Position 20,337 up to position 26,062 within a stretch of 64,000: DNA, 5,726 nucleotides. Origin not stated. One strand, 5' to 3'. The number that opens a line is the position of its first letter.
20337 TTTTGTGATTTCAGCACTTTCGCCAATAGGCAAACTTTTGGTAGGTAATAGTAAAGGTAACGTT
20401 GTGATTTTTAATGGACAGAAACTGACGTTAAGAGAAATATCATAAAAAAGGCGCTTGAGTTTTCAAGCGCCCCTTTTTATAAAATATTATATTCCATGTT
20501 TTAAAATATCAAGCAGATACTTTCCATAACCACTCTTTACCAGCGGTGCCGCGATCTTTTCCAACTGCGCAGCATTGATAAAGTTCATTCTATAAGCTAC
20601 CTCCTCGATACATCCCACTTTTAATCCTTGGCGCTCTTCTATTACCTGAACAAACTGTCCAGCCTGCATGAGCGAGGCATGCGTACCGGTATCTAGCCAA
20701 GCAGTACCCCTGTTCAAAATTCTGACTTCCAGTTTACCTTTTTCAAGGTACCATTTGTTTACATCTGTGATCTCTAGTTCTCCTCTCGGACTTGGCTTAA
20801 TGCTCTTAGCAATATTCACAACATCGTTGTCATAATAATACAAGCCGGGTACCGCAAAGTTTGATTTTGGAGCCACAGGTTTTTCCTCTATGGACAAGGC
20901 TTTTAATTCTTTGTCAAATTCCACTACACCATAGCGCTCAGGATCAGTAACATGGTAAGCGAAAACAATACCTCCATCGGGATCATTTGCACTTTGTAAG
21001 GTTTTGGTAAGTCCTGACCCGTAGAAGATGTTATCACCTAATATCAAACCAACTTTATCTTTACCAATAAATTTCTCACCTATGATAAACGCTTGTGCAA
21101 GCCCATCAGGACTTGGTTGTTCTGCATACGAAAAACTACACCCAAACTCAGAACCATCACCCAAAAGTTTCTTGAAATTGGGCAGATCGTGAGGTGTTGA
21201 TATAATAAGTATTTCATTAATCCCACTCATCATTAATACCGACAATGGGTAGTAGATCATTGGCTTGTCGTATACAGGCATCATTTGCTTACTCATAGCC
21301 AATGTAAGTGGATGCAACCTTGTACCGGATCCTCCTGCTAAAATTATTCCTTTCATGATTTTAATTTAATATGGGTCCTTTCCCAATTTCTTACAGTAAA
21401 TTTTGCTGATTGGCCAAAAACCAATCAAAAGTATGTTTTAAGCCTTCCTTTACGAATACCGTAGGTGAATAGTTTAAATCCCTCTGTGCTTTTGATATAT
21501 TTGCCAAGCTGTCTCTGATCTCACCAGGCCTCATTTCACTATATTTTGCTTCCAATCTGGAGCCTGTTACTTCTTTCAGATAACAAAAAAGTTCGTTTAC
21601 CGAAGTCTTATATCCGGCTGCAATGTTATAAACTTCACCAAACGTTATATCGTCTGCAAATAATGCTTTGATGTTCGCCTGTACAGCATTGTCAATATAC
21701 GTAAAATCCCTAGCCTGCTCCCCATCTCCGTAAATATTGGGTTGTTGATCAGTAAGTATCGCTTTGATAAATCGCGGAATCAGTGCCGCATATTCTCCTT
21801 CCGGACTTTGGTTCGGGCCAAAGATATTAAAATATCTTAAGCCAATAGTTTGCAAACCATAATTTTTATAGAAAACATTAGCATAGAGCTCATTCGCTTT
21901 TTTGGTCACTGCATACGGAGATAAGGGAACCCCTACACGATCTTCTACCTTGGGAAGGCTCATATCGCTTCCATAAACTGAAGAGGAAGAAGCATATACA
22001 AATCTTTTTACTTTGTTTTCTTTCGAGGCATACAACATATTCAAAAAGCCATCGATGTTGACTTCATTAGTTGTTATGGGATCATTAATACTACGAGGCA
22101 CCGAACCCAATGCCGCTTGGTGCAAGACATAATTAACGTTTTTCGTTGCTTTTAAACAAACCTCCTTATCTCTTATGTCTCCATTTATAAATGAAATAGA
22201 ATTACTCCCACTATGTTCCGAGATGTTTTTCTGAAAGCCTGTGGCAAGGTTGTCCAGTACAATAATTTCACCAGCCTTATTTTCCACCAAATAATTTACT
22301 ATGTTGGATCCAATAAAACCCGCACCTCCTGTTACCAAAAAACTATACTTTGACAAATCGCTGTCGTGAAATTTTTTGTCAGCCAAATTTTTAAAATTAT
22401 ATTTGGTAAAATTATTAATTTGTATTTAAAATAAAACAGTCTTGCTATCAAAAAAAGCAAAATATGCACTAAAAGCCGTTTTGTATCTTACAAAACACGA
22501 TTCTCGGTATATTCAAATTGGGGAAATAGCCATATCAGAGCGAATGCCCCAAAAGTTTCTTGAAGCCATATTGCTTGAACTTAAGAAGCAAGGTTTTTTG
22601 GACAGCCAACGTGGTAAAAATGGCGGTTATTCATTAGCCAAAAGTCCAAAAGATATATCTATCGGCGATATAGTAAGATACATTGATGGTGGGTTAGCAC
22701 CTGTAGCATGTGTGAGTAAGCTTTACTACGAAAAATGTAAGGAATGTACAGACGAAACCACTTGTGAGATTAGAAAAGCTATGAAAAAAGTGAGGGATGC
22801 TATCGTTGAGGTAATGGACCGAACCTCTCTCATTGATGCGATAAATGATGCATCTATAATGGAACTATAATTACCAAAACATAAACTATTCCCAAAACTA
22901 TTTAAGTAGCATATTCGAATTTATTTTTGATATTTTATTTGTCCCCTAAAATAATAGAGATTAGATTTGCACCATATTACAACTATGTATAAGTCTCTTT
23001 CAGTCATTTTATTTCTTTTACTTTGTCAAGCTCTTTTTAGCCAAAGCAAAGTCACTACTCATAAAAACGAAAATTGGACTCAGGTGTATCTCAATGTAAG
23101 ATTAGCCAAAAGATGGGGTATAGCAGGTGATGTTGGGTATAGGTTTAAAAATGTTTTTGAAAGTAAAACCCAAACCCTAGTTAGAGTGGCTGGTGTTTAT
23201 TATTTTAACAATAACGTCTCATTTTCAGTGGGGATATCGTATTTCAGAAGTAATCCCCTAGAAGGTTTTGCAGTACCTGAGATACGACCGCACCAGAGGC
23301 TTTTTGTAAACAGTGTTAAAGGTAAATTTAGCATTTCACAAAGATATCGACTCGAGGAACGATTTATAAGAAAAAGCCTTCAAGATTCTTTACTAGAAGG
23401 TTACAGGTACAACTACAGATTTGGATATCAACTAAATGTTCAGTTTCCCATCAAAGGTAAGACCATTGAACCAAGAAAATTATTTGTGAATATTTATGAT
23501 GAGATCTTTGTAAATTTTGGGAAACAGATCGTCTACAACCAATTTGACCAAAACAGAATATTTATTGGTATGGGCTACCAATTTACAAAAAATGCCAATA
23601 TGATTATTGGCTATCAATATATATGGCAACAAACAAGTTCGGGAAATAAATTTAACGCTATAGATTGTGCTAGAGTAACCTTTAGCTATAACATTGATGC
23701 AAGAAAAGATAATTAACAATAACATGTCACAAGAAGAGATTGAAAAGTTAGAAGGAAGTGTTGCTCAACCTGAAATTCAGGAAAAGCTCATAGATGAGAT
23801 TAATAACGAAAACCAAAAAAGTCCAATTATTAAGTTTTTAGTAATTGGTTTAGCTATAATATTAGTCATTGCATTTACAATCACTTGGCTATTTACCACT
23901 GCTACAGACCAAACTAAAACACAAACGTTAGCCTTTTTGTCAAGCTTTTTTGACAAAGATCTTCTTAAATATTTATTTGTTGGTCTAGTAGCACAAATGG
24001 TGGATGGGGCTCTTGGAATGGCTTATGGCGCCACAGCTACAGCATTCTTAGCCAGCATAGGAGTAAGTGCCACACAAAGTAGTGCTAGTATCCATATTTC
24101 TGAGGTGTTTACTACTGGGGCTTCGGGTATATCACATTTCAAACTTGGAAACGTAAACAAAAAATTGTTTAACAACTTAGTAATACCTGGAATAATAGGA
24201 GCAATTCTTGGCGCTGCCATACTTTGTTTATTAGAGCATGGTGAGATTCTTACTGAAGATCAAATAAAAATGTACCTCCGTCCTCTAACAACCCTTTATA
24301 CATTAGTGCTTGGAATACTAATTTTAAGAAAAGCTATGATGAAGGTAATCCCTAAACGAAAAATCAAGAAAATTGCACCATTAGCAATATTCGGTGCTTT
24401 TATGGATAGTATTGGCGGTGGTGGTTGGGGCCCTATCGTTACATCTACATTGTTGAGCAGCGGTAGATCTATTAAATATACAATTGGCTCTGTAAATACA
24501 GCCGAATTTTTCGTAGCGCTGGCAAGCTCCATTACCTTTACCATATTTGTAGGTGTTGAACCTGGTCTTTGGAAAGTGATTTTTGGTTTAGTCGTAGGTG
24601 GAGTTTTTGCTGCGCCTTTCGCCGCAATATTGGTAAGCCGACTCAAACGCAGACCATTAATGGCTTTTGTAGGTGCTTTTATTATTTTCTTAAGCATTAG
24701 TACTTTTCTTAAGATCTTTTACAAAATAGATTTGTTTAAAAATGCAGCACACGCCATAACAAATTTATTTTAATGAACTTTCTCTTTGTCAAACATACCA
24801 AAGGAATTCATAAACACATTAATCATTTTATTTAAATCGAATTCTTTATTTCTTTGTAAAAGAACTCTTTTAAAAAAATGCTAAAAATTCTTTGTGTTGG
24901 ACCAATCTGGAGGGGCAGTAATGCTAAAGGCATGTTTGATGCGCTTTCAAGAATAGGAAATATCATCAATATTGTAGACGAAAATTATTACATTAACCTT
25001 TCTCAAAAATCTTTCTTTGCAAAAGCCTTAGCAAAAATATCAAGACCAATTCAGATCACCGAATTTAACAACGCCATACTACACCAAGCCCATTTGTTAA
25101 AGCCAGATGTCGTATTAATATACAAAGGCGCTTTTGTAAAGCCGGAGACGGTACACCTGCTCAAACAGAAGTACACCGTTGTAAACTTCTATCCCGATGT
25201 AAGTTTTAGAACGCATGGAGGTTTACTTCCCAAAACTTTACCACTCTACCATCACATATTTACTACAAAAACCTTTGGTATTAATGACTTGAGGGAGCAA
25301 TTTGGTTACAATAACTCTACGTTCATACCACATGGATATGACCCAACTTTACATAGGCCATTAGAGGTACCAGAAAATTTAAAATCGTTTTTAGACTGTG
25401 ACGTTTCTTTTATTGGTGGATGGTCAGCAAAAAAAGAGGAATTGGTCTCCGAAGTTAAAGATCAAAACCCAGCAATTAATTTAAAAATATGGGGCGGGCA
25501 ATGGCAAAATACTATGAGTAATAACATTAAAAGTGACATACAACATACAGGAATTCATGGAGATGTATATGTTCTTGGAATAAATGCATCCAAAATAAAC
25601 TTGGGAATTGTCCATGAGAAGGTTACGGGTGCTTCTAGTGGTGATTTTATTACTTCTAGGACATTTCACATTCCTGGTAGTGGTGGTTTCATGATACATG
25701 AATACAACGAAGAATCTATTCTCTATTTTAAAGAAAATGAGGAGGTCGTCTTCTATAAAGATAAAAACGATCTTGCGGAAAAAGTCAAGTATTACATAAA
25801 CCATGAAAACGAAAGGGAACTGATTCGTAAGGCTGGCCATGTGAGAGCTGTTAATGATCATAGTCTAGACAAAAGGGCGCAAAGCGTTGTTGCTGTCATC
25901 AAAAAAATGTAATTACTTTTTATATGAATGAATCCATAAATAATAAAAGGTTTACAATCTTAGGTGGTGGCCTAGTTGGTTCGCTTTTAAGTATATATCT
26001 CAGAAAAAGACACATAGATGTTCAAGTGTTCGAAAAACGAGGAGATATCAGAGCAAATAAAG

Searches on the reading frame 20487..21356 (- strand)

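Call 71: search_protein_families(library=pfam, proteins=[window:20487-21356:-])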
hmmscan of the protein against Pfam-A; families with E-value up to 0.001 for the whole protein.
window:20487-21356:- (289 aa): 2 families
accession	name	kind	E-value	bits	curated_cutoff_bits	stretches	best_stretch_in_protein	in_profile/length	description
PF00483.29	NTP_transferase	-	1.2e-72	244.9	21.2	1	2-236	1-242/245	Nucleotidyl transferase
PF12804.13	NTP_transf_3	-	2.8e-08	34.6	27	1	3-134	1-122/160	MobA-like NTP transferase domain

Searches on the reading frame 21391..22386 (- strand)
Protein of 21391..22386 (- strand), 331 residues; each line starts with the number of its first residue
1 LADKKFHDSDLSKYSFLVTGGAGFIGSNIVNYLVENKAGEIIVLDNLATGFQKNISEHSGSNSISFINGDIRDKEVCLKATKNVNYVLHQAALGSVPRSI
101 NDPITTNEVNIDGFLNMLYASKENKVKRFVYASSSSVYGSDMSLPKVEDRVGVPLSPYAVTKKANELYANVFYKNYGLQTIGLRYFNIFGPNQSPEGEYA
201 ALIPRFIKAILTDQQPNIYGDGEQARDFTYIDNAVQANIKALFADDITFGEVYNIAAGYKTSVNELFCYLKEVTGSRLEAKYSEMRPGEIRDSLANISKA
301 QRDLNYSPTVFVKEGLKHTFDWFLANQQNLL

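Call 71: search_protein_families(library=pfam, proteins=[window:21391-22386:-])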
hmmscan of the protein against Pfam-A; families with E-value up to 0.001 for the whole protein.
window:21391-22386:- (331 aa): 9 families
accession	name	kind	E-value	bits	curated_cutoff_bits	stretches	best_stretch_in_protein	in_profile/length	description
PF01370.27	Epimerase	-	2.1e-57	194.7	20.9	1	17-256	2-240/240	NAD dependent epimerase/dehydratase family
PF16363.11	GDP_Man_Dehyd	-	1.6e-54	186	27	1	17-318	1-331/332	GDP-mannose 4,6 dehydratase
PF01073.25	3Beta_HSD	-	2.2e-27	96.2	22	1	17-242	1-229/280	3-beta hydroxysteroid dehydrogenase/isomerase family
PF02719.21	Polysacc_synt_2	-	2.3e-20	73.4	20.2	1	17-289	2-267/293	Polysaccharide biosynthesis protein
PF07993.18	NAD_binding_4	-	8e-09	35.5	20.1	1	18-237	1-257/258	Male sterility protein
PF05368.20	NmrA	-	4.9e-06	26.8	27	1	16-137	5-111/298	NmrA-like family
PF13460.12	NAD_binding_10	-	9e-06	26.1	27.2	1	20-166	1-128/184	NAD(P)H-binding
PF08659.16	KR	-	0.00011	22.7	22.6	1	16-92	3-90/180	KR domain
PF04321.23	RmlD_sub_bind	-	0.00019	21.1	27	1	17-167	4-134/287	RmlD substrate binding domain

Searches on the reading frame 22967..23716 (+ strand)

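Call 71: search_protein_families(library=pfam, proteins=[window:22967-23716:+])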
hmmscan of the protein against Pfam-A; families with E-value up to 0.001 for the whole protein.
window:22967-23716:+ (249 aa): 2 families
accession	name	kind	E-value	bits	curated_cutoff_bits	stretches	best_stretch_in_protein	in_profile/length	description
PF10677.15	DUF2490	-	7e-44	150.2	29.8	1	35-230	2-186/186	Protein of unknown function (DUF2490)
PF13505.12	OMP_b-brl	-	0.00034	21.3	28.7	0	17-95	2-68/175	Outer membrane protein beta-barrel domain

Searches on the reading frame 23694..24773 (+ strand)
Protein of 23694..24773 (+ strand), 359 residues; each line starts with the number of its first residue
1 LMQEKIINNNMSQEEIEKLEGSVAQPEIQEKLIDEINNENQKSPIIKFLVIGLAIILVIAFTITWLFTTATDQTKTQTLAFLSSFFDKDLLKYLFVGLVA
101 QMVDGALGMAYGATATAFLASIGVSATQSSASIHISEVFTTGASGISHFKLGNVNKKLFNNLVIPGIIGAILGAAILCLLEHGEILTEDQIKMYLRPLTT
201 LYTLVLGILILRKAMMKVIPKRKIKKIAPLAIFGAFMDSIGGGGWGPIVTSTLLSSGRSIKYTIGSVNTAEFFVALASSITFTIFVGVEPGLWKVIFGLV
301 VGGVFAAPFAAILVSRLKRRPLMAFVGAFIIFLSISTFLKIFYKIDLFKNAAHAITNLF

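Call 71: search_protein_families(library=pfam, proteins=[window:23694-24773:+])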
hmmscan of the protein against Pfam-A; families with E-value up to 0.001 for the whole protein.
window:23694-24773:+ (359 aa): 1 family
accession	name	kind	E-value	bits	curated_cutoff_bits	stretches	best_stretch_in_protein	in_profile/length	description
PF01925.25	TauE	-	4.5e-28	99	32.6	1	93-336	1-236/237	Sulfite exporter TauE/SafE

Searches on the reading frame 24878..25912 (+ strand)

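Call 71: search_protein_families(library=pfam, proteins=[window:24878-25912:+])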
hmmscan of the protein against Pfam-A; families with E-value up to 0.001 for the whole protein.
window:24878-25912:+ (344 aa): 1 family
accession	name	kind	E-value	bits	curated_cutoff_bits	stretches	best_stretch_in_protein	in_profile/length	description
PF13524.12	Glyco_trans_1_2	-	2e-26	93.1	25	1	187-337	3-142/144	Glycosyl transferase-like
